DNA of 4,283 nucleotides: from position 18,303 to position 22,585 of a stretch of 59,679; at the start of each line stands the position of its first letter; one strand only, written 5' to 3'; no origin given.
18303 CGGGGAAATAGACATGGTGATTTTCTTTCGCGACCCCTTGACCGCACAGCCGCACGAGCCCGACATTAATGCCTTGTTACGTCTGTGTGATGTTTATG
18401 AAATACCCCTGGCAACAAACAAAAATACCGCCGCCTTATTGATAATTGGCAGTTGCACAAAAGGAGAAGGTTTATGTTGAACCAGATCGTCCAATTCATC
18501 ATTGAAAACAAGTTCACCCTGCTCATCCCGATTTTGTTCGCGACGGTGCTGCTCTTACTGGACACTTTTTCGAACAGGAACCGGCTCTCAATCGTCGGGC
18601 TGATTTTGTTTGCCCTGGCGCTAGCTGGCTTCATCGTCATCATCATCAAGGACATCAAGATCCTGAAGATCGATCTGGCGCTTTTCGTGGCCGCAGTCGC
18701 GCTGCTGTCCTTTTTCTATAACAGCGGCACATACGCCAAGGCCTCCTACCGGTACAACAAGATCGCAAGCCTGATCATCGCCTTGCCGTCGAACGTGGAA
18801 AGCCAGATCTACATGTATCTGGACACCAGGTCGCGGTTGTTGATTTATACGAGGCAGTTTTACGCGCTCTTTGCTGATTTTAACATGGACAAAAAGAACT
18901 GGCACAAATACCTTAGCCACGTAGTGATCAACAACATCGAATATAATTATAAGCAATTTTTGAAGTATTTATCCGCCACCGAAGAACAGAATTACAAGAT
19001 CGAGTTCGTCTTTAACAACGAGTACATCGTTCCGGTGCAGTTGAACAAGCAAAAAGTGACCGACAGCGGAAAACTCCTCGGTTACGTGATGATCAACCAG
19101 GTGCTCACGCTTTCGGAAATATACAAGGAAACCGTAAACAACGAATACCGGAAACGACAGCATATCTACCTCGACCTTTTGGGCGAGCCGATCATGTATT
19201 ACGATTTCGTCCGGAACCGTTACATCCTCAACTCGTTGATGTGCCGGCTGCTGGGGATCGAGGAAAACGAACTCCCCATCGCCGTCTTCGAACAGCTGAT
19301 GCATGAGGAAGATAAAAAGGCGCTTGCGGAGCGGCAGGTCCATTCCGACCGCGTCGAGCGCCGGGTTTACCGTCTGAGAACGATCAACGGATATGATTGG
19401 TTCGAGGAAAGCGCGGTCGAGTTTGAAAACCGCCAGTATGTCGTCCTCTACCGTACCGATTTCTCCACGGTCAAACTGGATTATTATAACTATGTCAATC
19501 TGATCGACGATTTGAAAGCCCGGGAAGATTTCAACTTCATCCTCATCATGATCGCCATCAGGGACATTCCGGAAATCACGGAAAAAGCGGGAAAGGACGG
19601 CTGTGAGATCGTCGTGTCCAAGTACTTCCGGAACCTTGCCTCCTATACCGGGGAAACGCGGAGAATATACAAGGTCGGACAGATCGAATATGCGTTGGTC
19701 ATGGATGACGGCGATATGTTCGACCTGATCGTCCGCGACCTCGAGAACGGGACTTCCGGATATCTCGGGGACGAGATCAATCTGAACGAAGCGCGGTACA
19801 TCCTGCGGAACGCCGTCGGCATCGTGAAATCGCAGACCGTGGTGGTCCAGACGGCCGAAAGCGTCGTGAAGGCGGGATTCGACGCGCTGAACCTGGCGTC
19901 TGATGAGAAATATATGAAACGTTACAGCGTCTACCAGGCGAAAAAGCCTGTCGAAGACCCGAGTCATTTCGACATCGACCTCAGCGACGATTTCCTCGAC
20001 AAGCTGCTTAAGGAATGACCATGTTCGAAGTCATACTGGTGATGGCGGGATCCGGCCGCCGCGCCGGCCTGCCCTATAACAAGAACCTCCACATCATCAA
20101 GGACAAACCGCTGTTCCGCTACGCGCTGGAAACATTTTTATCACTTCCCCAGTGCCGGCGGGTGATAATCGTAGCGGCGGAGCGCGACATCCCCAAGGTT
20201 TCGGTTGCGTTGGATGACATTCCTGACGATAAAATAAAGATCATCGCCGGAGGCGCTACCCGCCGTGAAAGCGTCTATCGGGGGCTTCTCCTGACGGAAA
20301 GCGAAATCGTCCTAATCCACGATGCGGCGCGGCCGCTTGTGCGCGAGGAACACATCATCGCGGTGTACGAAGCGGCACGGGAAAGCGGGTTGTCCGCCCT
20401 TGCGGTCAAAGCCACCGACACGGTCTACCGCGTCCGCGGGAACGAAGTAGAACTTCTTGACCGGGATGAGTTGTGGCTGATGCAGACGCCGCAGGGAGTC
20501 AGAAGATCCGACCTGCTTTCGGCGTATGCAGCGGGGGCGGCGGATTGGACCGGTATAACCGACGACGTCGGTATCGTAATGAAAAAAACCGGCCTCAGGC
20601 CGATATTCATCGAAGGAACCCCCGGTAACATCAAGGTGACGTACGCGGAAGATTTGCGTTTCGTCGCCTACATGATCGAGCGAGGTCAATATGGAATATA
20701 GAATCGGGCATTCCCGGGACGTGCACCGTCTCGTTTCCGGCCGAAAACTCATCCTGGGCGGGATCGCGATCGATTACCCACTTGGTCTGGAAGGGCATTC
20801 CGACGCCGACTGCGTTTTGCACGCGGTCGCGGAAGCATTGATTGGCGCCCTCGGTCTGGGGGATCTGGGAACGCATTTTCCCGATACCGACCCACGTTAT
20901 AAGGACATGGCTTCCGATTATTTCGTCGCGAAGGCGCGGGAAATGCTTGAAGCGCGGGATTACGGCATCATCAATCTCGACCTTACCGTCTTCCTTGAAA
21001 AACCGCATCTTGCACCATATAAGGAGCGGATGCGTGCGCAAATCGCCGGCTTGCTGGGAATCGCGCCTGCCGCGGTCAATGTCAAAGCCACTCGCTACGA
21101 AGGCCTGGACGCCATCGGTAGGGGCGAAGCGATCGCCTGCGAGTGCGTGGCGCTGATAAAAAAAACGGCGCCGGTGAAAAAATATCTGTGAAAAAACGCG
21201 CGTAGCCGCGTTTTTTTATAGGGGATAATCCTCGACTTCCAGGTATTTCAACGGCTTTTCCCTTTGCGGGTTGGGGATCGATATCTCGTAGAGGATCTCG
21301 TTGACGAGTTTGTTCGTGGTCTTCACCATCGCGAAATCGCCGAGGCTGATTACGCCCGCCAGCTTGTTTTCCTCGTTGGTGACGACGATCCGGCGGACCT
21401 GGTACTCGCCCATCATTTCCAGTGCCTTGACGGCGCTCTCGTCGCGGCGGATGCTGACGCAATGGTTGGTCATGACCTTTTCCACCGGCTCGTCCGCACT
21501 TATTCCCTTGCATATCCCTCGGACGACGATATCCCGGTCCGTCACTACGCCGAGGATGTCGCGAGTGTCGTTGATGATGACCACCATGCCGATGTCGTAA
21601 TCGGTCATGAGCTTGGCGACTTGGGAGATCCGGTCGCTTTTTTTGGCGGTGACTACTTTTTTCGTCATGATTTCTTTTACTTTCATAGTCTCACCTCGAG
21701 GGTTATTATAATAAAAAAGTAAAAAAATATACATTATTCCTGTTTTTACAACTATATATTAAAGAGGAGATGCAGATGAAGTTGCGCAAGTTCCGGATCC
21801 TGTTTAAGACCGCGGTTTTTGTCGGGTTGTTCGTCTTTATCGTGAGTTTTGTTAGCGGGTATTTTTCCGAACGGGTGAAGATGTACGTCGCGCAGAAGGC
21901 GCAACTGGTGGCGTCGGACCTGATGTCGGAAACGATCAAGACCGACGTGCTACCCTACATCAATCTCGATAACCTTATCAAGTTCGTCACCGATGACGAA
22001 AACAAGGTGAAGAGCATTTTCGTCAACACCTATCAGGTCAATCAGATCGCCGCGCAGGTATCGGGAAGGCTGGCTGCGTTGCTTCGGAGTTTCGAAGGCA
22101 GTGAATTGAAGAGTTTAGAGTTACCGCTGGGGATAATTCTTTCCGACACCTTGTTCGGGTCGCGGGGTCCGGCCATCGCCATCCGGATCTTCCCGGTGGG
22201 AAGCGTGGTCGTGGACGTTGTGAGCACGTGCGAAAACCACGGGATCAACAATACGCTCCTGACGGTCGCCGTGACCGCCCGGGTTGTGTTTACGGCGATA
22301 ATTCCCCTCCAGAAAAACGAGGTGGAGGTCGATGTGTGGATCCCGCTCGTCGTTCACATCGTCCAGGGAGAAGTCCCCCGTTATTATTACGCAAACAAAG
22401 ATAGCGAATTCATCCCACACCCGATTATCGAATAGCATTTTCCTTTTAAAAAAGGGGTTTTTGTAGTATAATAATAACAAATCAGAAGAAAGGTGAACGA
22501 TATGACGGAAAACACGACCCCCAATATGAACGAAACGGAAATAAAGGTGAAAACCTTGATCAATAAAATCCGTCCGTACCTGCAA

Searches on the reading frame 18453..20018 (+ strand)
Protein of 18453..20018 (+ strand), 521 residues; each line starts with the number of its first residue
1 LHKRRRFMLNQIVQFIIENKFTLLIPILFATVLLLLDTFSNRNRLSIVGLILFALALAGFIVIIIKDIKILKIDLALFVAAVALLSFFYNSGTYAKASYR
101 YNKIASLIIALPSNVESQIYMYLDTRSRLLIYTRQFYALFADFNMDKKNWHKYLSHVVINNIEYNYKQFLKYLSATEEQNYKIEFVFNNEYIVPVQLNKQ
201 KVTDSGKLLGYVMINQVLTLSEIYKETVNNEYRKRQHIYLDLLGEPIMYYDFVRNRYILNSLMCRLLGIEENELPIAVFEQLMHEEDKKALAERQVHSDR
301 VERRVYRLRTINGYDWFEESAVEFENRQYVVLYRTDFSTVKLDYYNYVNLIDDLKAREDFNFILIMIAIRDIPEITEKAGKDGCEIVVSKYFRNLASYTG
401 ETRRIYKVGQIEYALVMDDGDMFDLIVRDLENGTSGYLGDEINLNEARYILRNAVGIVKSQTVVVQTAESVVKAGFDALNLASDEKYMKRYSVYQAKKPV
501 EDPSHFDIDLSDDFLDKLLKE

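Call 25: search_protein_families(library=pfam, proteins=[window:18453-20018:+], max_evalue=0.001)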
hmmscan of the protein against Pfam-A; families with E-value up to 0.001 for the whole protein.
window:18453-20018:+ (521 aa): 0 families

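Call 31: find_homologous_proteins(query=window:18474-20018:+, max_evalue=0.001)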
Query window:18474-20018:+ (514 aa): 7 proteins with E <= 0.001 among 8000 candidates.
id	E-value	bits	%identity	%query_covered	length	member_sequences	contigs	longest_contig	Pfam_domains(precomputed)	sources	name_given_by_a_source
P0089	0.0e+0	1109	99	100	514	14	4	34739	-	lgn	-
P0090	3.2e-255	866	75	99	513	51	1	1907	-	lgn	-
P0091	3.4e-233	793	67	100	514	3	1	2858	-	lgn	-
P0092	2.9e-214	731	63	100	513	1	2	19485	-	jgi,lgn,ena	-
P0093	1.4e-182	626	55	99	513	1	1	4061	-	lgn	-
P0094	1.1e-108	382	40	100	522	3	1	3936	-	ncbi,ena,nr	ncbi:MAG TPA: hypothetical protein PK087_00775 [Bacilli bacterium]|nr:hypothetical protein [Bacilli 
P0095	8.9e-104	366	39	100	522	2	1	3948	-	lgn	-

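Call 57: predict_structure(alignment_id=A4)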
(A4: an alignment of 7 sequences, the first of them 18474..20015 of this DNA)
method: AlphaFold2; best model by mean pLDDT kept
length: 514 residues; sequences in the alignment: 7
mean_pLDDT: 66.9   pTM: 0.37
mean pLDDT of the five models: 66.9, 63.8, 63.7, 62.2, 58.4
residues with pLDDT >= 90: 8; 70-90: 272; 50-70: 131; < 50: 103
segments of 3 or more residues with pLDDT < 50: 210-238, 290-294, 330-334, 390-395, 414-432, 479-514
pLDDT, mean of each block of 10 residues (from residue 1): 71 78 77 63 83 76 64 84 79 73 57 85 80 61 79 88 88 85 77 81 78 31 33 43 72 66 72 78 63 57 64 60 61 63 87 81 78 67 65 60 83 47 35 51 69 80 85 62 34 33 37 35
secondary structure, 60 per line:
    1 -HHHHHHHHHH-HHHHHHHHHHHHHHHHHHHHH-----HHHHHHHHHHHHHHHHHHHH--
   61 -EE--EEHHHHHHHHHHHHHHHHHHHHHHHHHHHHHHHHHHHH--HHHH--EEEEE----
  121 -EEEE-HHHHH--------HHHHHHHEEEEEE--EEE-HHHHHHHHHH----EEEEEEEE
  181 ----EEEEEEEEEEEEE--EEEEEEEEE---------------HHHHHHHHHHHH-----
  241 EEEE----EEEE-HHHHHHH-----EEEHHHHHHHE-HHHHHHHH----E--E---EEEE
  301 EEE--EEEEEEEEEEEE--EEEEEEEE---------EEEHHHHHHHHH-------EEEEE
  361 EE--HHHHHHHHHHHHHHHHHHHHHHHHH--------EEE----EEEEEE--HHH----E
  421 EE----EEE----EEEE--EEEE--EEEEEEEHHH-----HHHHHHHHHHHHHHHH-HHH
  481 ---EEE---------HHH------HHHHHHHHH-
elements in order: H2-11 H13-33 H39-58 H68-103 H106-109 E112-116 E122-125 H127-131 H140-146 E147-152 E155-157 H159-168 E173-180 E185-197 E200-208 H224-235 E241-244 E249-252 H254-260 E266-268 H269-275 H278-285 E297-303 E306-317 E320-327 E337-339 H340-348 E356-362 H365-389 E398-400 E405-410 E420-422 E427-429 E434-437 E440-443 E446-452 H461-476 E484-486 H505-513

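Call 59: fold_search(model_id=the predicted structure, library=pdb)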
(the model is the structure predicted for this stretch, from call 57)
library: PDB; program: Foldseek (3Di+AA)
matches with E <= 10: 668; with E <= 0.001: 62
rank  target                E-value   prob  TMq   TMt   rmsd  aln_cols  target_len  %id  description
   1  9cmf_A                3.4e-08  1.00  0.22  0.15  28.5       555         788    8  Substrate bound DosP (released 2024-11-20)
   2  5xgd                  5.3e-08  1.00  0.23  0.21  16.9       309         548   12  Crystal structure of the PAS-GGDEF-EAL domain of PA0861 from Pseudomonas aeruginosa in complex with GTP (released 2017-12-20)
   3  5xge                  9.1e-08  1.00  0.24  0.22  16.7       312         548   12  Crystal structure of the PAS-GGDEF-EAL domain of PA0861 from Pseudomonas aeruginosa in complex with cyclic di-GMP (released 2017-12-20)
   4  9bkv_B                9.7e-08  1.00  0.22  0.14  25.6       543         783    8  DosP R97A bent form (released 2024-11-20)
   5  9ce0_B                1.8e-07  1.00  0.21  0.14  24.6       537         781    9  DosP Apo Bent form (released 2024-11-20)
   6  5xgb                  8.3e-07  1.00  0.23  0.22  16.6       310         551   12  Crystal structure of the PAS-GGDEF-EAL domain of PA0861 from Pseudomonas aeruginosa (released 2017-12-20)
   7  9cdr_A                3.0e-06  1.00  0.20  0.14  27.3       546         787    9  DosP Apo straight form (released 2024-11-20)
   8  9bgv_A                4.4e-06  1.00  0.23  0.15  27.7       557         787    9  DosP R97A straight form (released 2024-11-20)
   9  9bkv_A                7.6e-06  1.00  0.20  0.13  31.4       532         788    7  DosP R97A bent form (released 2024-11-20)
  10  3mtk_A                1.6e-05  1.00  0.22  0.63   4.7       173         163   14  X-Ray Structure of Diguanylate cyclase/phosphodiesterase from Caldicellulosiruptor saccharolyticus, Northeast Structur (released 2010-06-02)
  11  2wb4_A                5.5e-05  1.00  0.24  0.26   3.6       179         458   13  activated diguanylate cyclase PleD in complex with c-di-GMP (released 2010-04-21)
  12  7e6g_A                6.2e-05  1.00  0.23  0.41   5.0       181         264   14  Crystal structure of diguanylate cyclase SiaD in complex with its activator SiaC from Pseudomonas aeruginosa (released 2021-09-22)
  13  7e6g_B                8.1e-05  1.00  0.22  0.40   7.2       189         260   14  Crystal structure of diguanylate cyclase SiaD in complex with its activator SiaC from Pseudomonas aeruginosa (released 2021-09-22)
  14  6zxb_A                1.1e-04  1.00  0.22  0.37   6.6       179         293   14  Diguanylate cyclase DgcR (I-site mutant) in native state (released 2021-03-31)
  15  6tts_A                1.3e-04  1.00  0.20  0.54   7.6       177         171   14  Crystal structure of the GGDEF domain of DgcB from Caulobacter crescentus in complex with c-di-GMP (released 2021-01-13)
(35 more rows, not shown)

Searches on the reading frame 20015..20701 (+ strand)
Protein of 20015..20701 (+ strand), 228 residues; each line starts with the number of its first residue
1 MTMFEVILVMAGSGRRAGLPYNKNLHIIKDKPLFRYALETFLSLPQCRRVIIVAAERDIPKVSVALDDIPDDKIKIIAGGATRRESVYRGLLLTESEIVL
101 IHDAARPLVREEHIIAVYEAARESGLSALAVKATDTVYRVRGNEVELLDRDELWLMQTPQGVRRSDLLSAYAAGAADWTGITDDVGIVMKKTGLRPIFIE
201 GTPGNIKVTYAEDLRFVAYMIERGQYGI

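Call 25: search_protein_families(library=pfam, proteins=[window:20015-20701:+], max_evalue=0.001)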
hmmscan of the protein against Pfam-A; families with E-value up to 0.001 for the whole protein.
window:20015-20701:+ (228 aa): 3 families
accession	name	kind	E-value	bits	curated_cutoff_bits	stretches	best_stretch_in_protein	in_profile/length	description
PF01128.25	IspD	-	1.6e-46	159.3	27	1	6-220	3-218/221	2-C-methyl-D-erythritol 4-phosphate cytidylyltransferase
PF12804.13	NTP_transf_3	-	3e-06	27.9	27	1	7-133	2-123/160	MobA-like NTP transferase domain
PF02348.25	CTP_transf_3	-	0.00057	20.2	22.6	0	22-152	15-148/217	Cytidylyltransferase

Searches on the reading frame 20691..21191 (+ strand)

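Call 25: search_protein_families(library=pfam, proteins=[window:20691-21191:+], max_evalue=0.001)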
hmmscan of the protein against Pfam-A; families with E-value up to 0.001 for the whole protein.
window:20691-21191:+ (166 aa): 1 family
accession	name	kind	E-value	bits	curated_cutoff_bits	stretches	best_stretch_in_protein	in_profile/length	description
PF02542.21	YgbB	-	5.3e-58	196.2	26.7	1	3-156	1-154/155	YgbB family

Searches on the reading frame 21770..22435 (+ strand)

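Call 25: search_protein_families(library=pfam, proteins=[window:21770-22435:+], max_evalue=0.001)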
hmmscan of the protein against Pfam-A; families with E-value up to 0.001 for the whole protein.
window:21770-22435:+ (221 aa): 1 family
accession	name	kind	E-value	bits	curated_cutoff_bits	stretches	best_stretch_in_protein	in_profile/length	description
PF09560.15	Spore_YunB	-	1.3e-19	70.5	25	1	116-205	2-91/91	Sporulation protein YunB (Spo_YunB)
